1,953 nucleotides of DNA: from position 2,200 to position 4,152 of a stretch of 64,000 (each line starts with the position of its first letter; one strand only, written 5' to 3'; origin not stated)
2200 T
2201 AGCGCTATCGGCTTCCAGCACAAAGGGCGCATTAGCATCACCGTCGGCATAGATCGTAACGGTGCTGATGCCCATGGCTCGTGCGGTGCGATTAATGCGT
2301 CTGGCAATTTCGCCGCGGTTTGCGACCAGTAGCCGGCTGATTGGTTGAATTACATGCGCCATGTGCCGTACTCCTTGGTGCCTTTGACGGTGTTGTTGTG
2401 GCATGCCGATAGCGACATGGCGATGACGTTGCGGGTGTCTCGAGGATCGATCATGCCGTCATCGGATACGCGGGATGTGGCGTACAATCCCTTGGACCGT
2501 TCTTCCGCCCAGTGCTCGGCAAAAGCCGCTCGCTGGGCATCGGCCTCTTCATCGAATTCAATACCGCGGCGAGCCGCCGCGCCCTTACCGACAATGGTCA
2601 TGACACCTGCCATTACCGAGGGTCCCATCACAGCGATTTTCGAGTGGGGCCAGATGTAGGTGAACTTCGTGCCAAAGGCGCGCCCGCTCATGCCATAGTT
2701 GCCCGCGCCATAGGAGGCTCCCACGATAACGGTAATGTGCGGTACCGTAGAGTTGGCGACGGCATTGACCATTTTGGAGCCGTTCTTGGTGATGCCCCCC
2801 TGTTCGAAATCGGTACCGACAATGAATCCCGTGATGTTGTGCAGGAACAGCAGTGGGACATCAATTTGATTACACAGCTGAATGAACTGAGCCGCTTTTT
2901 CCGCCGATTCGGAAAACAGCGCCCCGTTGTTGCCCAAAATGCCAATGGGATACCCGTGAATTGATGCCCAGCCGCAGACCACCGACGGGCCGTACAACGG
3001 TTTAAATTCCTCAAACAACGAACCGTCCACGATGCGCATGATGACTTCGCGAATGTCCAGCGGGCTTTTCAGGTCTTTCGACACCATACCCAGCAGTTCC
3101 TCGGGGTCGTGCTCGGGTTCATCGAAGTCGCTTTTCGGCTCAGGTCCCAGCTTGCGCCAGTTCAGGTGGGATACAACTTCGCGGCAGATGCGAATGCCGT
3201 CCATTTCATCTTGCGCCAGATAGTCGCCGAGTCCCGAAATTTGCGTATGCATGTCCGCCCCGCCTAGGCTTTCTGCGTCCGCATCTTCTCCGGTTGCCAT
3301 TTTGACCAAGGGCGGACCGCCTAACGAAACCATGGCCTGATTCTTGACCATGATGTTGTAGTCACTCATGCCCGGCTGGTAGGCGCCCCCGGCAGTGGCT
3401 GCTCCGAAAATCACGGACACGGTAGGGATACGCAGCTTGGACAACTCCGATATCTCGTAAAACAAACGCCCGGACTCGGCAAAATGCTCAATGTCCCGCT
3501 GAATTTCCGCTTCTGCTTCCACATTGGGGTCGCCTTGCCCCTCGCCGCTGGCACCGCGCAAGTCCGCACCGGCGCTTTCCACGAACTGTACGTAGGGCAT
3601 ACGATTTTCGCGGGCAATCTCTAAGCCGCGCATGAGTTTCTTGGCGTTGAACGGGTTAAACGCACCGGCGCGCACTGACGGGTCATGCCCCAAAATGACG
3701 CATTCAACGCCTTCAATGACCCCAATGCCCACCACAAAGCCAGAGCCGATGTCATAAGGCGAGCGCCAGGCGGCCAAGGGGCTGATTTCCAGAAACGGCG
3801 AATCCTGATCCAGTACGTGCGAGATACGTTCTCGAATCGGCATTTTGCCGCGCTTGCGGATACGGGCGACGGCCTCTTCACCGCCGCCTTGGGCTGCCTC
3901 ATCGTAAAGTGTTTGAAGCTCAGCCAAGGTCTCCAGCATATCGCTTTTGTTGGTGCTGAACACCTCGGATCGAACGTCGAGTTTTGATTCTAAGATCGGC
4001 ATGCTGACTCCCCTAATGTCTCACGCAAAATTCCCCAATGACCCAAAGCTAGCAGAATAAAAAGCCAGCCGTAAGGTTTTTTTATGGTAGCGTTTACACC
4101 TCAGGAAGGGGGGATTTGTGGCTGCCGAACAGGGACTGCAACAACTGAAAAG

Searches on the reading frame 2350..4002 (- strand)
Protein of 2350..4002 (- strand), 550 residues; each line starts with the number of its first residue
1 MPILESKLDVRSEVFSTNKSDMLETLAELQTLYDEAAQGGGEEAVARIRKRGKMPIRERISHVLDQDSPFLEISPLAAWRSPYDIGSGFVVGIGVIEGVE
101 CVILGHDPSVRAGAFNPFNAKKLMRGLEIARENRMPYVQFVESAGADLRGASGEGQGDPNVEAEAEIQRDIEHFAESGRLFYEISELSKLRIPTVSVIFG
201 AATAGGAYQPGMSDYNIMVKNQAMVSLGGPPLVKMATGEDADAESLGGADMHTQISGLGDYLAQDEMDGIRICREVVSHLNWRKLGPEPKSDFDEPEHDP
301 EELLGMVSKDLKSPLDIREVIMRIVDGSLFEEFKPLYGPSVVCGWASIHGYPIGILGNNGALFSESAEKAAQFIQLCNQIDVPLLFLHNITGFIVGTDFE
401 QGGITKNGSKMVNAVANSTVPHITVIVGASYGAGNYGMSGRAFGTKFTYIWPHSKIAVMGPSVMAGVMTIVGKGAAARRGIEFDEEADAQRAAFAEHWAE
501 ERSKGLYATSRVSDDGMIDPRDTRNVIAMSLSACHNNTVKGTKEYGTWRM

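Call 46: find_encoding_contigs(protein=window:2350-4002:-, flank=10000, max_places=2)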
Protein window:2350-4002:- (550 aa): 24 contigs read that carry it; 2 places shown.
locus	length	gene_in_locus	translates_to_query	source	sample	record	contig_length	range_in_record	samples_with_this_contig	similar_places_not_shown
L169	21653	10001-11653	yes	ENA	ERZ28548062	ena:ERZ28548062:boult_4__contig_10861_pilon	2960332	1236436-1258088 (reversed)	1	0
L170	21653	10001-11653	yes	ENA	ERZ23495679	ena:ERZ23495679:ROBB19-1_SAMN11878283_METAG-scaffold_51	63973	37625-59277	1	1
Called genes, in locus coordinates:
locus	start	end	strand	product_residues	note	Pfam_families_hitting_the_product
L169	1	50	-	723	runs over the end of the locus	PF19313:DUF5916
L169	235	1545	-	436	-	PF00067:p450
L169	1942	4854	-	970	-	PF07715:Plug, PF00593:TonB_dep_Rec_b-barrel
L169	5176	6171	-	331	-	PF00296:Bac_luciferase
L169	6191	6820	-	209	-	PF02798:GST_N, PF13409:GST_N_2, PF13417:GST_N_3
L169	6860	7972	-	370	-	PF02771:Acyl-CoA_dh_N, PF02770:Acyl-CoA_dh_M (faint), PF00441:Acyl-CoA_dh_1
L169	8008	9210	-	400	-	PF02771:Acyl-CoA_dh_N, PF02770:Acyl-CoA_dh_M, PF00441:Acyl-CoA_dh_1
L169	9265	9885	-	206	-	PF00440:TetR_N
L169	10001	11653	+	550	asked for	PF01039:Carboxyl_trans, PF03255:ACCA (faint)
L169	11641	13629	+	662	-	PF00289:Biotin_carb_N, PF02655:ATP-grasp_3 (weak), PF02786:CPSase_L_D2, PF02222:ATP-grasp, PF07478:Dala_Dala_lig_C, PF02785:Biotin_carb_C, PF21139:BT_MCC_alpha, PF00364:Biotin_lipoyl, +1 more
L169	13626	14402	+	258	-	PF00378:ECH_1, PF16113:ECH_2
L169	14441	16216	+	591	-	PF07287:AtuA, PF23544:AtuA_ferredoxin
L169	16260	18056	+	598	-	PF12228:DUF3604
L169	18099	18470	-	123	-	-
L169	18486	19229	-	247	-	-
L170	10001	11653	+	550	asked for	PF01039:Carboxyl_trans, PF03255:ACCA (faint)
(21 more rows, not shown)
